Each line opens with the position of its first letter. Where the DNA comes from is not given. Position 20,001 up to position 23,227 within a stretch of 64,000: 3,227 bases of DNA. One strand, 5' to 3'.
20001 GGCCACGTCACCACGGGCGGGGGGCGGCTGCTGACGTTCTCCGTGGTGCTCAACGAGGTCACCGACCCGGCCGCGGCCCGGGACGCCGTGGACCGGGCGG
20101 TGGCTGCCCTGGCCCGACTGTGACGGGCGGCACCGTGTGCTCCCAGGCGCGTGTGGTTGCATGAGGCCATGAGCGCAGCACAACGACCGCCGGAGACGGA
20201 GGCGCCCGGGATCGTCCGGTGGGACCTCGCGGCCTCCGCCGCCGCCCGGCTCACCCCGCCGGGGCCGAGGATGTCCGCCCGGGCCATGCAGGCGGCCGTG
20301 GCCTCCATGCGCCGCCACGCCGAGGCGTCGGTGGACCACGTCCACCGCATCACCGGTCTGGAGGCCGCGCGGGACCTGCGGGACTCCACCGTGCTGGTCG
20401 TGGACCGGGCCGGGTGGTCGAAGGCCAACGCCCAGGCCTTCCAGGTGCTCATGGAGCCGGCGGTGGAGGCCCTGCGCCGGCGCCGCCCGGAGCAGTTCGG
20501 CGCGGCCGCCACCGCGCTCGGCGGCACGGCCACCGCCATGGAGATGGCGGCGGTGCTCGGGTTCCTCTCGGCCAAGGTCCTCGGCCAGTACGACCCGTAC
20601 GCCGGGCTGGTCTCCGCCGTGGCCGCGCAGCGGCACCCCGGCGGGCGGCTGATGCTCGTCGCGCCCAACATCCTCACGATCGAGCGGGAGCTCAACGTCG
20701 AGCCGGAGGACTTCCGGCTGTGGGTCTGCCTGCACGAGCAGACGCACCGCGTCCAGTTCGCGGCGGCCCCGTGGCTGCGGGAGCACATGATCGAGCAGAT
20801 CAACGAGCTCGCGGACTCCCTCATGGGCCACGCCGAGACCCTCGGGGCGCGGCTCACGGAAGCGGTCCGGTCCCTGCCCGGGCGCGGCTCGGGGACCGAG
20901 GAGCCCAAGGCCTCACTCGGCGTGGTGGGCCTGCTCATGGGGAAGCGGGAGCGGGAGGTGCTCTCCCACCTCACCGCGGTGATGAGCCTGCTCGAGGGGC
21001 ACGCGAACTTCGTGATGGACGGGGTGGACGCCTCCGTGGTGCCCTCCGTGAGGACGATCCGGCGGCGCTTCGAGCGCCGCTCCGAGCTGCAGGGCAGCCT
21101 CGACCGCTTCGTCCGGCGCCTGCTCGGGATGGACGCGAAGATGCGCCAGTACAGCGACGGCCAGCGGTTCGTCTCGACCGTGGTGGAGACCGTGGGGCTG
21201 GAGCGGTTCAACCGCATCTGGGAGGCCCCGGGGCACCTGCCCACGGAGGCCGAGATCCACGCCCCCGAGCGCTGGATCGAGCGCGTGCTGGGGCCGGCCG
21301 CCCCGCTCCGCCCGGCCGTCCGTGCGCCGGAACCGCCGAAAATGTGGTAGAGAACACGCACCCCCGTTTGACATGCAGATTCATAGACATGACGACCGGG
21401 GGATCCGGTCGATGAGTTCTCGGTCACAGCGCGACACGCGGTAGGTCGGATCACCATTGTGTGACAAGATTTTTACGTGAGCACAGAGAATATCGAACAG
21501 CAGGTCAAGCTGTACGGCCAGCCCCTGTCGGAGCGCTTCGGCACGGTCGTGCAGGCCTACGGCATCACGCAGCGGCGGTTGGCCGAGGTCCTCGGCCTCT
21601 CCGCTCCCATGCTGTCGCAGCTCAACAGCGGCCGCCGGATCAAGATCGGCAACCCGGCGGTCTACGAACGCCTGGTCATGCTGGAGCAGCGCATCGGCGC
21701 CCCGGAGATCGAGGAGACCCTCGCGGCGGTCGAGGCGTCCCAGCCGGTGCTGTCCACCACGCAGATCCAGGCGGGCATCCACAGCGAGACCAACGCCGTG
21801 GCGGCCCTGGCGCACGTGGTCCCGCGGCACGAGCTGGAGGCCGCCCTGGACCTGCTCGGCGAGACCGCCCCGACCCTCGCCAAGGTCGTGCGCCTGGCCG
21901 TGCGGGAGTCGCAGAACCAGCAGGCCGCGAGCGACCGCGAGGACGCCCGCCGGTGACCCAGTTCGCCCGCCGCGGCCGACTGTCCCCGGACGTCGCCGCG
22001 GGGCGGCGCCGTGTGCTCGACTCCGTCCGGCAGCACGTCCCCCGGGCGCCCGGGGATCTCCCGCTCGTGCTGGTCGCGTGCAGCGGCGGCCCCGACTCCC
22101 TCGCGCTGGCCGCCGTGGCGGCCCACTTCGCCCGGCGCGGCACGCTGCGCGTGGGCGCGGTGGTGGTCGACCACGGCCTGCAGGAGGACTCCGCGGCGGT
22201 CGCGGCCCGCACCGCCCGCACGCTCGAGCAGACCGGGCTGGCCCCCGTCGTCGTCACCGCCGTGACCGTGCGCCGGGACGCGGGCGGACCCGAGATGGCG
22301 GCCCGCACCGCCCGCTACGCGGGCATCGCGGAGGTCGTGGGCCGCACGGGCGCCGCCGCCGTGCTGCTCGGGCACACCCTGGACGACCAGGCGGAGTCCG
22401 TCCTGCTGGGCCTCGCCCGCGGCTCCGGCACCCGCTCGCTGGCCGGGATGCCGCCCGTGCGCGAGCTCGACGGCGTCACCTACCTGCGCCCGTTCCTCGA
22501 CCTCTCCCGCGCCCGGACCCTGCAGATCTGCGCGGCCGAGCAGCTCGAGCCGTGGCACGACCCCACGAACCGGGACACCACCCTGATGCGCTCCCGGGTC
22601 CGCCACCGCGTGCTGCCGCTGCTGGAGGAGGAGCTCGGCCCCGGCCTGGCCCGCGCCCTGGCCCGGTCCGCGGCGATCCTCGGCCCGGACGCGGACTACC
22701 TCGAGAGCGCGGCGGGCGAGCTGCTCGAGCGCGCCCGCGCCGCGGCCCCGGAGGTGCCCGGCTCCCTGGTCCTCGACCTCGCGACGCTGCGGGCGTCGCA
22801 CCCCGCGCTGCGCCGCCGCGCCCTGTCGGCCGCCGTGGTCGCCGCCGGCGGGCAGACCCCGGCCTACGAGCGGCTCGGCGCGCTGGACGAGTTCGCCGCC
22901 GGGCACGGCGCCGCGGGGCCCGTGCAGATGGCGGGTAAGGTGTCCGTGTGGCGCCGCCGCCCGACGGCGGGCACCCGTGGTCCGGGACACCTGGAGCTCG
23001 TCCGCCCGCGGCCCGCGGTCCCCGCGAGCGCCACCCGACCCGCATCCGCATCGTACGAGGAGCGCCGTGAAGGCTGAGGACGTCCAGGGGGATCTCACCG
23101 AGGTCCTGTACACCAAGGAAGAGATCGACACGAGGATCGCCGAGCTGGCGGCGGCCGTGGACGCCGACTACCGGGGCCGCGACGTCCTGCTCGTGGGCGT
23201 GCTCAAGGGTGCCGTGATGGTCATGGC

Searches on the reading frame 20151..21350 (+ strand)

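Call 46: search_protein_families(library=pfam, proteins=[window:20151-21350:+], max_evalue=0.0001)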
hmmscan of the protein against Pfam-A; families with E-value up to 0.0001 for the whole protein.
window:20151-21350:+ (399 aa): 1 family
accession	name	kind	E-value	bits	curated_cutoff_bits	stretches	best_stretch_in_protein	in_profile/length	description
PF10103.15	Zincin_2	-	5.1e-97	325.7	25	1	22-376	1-344/344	Zincin-like metallopeptidase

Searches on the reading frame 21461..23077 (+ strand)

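Call 7: search_protein_families(library=pfam, proteins=[window:21461-23077:+])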
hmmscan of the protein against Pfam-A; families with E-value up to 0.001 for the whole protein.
window:21461-23077:+ (538 aa): 2 families
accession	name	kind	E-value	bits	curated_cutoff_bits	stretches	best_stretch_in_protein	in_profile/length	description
PF01171.26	ATP_bind_3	-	1.3e-38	133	27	1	203-383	2-182/182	PP-loop family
PF09179.16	TilS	-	2.9e-06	27.9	21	1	438-500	1-63/67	TilS substrate binding domain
